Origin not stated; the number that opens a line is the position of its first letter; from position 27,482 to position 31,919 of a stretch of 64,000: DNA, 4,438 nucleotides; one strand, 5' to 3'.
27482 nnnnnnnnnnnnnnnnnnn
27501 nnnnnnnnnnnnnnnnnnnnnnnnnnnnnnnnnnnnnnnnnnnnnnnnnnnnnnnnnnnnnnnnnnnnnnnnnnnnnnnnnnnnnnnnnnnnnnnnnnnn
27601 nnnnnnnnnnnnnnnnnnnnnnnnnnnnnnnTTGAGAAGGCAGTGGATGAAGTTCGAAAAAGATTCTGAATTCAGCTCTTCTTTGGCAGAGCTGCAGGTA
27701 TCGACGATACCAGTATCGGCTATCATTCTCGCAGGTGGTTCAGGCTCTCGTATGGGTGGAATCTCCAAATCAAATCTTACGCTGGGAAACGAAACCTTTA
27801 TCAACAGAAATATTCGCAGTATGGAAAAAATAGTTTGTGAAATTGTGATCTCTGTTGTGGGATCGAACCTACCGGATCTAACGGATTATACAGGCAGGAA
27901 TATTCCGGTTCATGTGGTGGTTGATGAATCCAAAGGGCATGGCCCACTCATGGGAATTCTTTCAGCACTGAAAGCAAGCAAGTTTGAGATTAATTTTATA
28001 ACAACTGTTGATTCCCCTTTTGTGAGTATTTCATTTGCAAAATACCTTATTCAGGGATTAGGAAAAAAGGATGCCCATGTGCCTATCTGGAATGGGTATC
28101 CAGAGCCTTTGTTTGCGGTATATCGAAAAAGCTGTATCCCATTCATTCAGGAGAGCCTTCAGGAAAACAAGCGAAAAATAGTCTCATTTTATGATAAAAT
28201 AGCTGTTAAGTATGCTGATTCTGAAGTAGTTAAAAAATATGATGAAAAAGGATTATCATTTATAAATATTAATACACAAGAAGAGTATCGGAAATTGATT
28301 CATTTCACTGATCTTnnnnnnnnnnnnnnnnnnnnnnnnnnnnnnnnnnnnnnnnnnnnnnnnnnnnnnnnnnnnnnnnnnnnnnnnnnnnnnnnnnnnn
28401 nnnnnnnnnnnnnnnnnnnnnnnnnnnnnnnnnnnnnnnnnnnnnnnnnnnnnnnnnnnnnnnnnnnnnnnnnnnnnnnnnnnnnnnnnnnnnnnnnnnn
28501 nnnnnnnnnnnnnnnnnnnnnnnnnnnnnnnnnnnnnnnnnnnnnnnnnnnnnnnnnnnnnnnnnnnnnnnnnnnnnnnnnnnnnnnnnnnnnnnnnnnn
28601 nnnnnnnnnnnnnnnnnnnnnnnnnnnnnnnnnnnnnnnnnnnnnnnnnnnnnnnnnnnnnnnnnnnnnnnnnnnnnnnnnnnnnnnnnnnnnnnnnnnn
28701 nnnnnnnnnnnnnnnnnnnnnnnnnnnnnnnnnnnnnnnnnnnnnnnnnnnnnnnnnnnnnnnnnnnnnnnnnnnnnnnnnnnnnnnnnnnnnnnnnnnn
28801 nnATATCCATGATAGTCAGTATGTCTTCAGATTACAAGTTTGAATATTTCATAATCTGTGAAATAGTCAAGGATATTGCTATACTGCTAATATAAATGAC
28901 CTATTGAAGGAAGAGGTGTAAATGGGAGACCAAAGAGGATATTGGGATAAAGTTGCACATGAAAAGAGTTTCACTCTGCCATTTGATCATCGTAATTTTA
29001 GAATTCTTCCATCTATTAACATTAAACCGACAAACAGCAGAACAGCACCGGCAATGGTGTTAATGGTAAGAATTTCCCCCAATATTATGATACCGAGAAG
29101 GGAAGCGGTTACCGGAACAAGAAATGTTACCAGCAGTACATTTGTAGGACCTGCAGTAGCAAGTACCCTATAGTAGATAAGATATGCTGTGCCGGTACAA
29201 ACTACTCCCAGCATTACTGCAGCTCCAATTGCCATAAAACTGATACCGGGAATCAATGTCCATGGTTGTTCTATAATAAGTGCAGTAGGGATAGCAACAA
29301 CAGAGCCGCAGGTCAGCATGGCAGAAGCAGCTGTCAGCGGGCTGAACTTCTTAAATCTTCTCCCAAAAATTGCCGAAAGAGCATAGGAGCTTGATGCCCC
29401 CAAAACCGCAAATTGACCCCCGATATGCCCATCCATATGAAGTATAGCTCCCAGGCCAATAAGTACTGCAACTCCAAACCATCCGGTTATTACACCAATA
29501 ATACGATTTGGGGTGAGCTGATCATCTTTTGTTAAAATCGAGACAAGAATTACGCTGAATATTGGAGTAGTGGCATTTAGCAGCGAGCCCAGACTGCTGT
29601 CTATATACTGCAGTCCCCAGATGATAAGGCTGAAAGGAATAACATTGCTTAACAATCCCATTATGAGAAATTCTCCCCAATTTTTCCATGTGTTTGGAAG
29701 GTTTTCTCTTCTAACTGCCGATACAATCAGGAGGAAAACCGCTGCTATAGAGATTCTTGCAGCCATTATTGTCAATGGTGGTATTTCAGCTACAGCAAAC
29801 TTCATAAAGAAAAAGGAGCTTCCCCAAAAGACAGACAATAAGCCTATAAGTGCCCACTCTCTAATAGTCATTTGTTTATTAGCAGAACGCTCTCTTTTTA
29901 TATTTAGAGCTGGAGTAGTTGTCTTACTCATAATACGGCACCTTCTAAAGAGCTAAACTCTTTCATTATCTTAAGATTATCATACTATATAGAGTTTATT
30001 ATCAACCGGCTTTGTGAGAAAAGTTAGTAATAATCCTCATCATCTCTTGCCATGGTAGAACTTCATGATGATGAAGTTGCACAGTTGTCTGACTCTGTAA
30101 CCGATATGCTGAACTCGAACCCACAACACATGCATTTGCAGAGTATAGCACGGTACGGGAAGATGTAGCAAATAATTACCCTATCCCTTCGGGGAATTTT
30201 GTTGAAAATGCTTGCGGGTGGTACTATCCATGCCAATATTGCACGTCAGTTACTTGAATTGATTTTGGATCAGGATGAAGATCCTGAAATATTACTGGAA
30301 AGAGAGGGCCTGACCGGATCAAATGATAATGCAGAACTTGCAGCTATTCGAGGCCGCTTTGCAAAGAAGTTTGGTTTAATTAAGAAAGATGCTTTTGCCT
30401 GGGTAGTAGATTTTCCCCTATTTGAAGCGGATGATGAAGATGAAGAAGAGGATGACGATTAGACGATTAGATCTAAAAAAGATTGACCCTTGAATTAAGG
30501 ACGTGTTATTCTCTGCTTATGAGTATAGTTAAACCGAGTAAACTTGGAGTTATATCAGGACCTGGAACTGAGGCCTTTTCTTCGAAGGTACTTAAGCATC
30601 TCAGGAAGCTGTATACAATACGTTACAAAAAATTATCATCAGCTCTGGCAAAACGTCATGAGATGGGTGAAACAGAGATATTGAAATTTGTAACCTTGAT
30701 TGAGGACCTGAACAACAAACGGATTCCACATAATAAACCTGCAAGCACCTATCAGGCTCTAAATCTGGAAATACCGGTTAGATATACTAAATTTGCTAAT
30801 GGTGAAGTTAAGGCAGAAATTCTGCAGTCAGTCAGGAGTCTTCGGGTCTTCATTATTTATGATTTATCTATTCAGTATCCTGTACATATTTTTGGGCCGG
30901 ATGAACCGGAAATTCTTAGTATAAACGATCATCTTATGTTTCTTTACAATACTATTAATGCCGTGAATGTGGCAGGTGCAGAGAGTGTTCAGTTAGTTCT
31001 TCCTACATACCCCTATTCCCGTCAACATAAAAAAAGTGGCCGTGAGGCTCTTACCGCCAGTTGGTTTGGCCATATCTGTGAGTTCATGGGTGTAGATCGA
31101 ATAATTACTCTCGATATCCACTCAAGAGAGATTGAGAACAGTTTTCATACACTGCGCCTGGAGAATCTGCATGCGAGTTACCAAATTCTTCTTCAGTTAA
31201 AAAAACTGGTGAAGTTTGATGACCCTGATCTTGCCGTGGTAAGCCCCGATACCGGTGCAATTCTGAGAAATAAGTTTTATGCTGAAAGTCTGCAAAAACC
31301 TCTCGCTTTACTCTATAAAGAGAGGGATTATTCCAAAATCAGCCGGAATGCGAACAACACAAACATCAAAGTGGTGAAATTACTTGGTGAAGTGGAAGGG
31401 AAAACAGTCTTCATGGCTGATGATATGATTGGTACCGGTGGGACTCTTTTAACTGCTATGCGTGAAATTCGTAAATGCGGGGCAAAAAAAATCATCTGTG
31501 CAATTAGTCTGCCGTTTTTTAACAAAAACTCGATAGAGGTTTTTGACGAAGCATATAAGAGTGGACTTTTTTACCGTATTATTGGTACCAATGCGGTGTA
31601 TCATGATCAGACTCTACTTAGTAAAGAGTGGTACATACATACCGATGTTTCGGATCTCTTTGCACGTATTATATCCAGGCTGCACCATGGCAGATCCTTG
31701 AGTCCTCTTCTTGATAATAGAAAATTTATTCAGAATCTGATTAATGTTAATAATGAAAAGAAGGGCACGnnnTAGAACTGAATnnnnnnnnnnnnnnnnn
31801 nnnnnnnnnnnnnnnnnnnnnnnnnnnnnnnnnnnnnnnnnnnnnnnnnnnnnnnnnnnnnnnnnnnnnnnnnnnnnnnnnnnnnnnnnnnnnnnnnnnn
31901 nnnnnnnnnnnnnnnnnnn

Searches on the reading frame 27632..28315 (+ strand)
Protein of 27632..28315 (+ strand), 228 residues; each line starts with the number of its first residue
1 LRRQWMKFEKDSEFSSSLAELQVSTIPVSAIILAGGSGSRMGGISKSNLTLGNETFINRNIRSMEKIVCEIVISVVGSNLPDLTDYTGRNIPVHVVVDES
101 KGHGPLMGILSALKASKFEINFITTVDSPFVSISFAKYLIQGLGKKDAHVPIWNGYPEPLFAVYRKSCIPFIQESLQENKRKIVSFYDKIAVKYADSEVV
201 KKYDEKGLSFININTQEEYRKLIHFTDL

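Call 8: search_protein_families(library=pfam, proteins=[window:27632-28315:+], max_evalue=0.001)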
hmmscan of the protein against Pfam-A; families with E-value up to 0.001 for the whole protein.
window:27632-28315:+ (228 aa): 1 family
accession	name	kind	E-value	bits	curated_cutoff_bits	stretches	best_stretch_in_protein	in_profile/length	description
PF12804.13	NTP_transf_3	-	3.6e-28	99.2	27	1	30-184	1-154/160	MobA-like NTP transferase domain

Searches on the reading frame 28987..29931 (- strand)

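Call 27: search_protein_families(library=pfam, proteins=[window:28987-29931:-], max_evalue=0.0001)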
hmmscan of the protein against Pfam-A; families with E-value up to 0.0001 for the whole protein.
window:28987-29931:- (314 aa): 1 family
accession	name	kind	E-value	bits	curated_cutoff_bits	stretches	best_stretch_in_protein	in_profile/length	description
PF00892.27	EamA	-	6.3e-41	140.3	28.2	2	28-158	5-134/135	EamA-like transporter family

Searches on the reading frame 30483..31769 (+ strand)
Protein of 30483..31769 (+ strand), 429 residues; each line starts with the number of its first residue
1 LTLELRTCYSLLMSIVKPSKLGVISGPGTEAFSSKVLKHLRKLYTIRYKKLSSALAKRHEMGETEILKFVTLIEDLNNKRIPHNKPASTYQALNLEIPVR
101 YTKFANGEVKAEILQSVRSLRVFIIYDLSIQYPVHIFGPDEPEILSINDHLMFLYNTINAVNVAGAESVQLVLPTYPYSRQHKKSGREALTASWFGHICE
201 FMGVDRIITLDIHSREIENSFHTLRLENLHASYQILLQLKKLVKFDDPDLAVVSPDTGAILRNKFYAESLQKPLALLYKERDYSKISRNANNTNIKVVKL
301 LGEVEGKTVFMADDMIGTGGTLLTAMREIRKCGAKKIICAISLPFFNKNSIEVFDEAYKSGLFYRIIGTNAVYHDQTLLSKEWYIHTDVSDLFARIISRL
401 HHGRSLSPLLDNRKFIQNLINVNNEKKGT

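Call 27: search_protein_families(library=pfam, proteins=[window:30483-31769:+], max_evalue=0.0001)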
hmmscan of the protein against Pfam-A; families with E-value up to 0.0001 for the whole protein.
window:30483-31769:+ (429 aa): 3 families
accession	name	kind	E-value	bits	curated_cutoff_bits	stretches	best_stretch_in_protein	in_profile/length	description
PF00156.33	Pribosyltran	-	3.7e-19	69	26.3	1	246-369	27-145/158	Phosphoribosyl transferase domain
PF13793.12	Pribosyltran_N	-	2.9e-18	66.2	25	1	98-195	26-109/117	N-terminal domain of ribose phosphate pyrophosphokinase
PF14572.12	Pribosyl_synth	-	1.9e-09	38.2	27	1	298-409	75-182/184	Phosphoribosyl synthetase-associated domain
